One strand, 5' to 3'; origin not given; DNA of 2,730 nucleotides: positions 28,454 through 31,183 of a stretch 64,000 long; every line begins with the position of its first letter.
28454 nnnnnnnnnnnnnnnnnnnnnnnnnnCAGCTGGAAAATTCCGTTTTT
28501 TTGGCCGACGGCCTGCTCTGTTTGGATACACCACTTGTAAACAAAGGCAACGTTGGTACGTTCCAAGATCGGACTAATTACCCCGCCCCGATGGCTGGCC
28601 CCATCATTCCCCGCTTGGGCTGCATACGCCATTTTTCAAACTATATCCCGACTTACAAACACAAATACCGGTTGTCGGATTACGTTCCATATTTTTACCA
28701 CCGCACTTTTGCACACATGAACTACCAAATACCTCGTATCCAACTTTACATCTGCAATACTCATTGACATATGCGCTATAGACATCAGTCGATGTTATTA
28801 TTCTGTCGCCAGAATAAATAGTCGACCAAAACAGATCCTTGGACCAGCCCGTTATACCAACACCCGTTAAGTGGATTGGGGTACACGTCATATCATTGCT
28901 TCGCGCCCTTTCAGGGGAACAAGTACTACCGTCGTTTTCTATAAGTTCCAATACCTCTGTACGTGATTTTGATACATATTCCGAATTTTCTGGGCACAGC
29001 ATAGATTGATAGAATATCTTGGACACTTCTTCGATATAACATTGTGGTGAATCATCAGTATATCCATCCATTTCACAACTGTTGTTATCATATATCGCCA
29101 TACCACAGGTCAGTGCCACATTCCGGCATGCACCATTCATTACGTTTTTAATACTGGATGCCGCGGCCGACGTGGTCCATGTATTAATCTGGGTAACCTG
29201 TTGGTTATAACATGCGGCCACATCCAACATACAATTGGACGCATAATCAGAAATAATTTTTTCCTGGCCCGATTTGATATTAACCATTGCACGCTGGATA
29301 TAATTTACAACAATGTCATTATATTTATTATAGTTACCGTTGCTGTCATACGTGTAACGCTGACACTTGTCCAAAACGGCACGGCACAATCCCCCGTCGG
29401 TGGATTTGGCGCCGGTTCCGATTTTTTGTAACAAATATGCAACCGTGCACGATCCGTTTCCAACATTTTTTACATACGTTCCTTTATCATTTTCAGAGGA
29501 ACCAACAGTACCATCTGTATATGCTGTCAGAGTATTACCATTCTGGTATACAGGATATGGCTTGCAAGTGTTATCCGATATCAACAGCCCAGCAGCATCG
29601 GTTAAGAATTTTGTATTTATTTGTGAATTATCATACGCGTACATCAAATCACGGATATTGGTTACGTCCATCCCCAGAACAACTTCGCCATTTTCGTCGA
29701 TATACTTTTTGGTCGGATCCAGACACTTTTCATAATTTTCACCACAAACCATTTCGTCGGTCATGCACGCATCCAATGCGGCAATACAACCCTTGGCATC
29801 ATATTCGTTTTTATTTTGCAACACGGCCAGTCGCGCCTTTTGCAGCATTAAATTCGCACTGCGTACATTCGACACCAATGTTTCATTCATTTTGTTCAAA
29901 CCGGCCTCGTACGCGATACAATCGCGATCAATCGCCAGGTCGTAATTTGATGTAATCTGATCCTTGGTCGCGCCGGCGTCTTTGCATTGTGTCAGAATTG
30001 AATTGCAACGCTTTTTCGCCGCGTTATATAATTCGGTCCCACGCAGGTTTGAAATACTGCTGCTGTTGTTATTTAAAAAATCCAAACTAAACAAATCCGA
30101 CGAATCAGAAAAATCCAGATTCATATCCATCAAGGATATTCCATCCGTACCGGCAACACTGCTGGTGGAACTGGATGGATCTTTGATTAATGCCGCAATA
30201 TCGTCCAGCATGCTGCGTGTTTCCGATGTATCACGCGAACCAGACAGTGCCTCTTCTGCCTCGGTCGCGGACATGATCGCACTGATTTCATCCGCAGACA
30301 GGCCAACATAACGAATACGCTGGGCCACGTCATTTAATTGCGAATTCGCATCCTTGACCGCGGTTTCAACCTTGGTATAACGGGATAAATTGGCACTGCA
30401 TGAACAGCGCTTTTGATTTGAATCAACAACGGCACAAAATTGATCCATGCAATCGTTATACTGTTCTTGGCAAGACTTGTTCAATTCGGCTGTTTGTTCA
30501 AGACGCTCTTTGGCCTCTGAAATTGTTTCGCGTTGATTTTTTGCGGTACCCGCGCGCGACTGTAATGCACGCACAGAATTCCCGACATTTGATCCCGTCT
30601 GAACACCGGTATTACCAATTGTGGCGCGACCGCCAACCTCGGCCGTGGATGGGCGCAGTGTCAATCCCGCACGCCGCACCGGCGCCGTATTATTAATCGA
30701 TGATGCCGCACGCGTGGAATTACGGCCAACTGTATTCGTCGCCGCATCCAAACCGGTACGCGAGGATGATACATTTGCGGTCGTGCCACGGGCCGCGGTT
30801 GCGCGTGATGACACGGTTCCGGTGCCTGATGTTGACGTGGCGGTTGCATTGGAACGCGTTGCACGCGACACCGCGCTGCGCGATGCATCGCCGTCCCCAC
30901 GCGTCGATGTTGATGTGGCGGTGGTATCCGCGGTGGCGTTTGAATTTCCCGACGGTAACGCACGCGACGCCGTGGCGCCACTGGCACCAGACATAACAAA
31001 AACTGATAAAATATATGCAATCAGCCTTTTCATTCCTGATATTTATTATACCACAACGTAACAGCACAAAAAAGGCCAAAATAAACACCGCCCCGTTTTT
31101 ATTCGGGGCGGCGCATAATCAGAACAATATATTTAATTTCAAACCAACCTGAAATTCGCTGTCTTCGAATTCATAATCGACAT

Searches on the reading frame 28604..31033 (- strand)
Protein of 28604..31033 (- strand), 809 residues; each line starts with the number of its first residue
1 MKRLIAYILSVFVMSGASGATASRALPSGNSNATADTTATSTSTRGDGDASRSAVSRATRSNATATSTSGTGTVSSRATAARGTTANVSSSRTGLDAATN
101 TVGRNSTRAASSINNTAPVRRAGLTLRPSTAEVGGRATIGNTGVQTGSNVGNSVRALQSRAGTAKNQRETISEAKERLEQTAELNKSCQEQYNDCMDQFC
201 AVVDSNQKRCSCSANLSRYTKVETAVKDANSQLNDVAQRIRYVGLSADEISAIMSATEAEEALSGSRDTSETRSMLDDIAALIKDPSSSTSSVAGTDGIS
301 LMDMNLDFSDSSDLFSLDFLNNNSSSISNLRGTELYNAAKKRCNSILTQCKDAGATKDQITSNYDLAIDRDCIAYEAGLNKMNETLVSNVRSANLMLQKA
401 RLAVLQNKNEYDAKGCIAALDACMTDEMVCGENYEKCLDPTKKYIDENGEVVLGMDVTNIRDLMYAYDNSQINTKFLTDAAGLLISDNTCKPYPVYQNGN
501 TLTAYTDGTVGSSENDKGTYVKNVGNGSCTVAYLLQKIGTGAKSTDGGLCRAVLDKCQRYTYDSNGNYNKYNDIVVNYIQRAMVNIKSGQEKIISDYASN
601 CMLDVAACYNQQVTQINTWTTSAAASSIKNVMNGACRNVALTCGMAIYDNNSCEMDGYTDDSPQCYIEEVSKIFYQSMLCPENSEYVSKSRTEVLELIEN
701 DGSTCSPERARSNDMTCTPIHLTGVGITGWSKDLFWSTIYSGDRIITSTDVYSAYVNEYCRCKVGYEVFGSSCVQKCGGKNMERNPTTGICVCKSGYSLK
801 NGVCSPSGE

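Call 17: search_protein_families(library=pfam, proteins=[window:28604-31033:-], max_evalue=0.01)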
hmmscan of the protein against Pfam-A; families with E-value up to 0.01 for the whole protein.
window:28604-31033:- (809 aa): 0 families

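Call 91: search_protein_families(library=ncbifam, proteins=[window:28604-31033:-], max_evalue=0.01)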
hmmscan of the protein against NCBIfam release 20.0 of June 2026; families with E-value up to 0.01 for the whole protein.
window:28604-31033:- (809 aa): 1 family
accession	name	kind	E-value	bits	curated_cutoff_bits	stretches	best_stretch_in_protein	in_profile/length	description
NF042955.1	Ppl_antiphage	equivalog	0.0041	15.1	1000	1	164-259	489-587/882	anti-phage protein Ppl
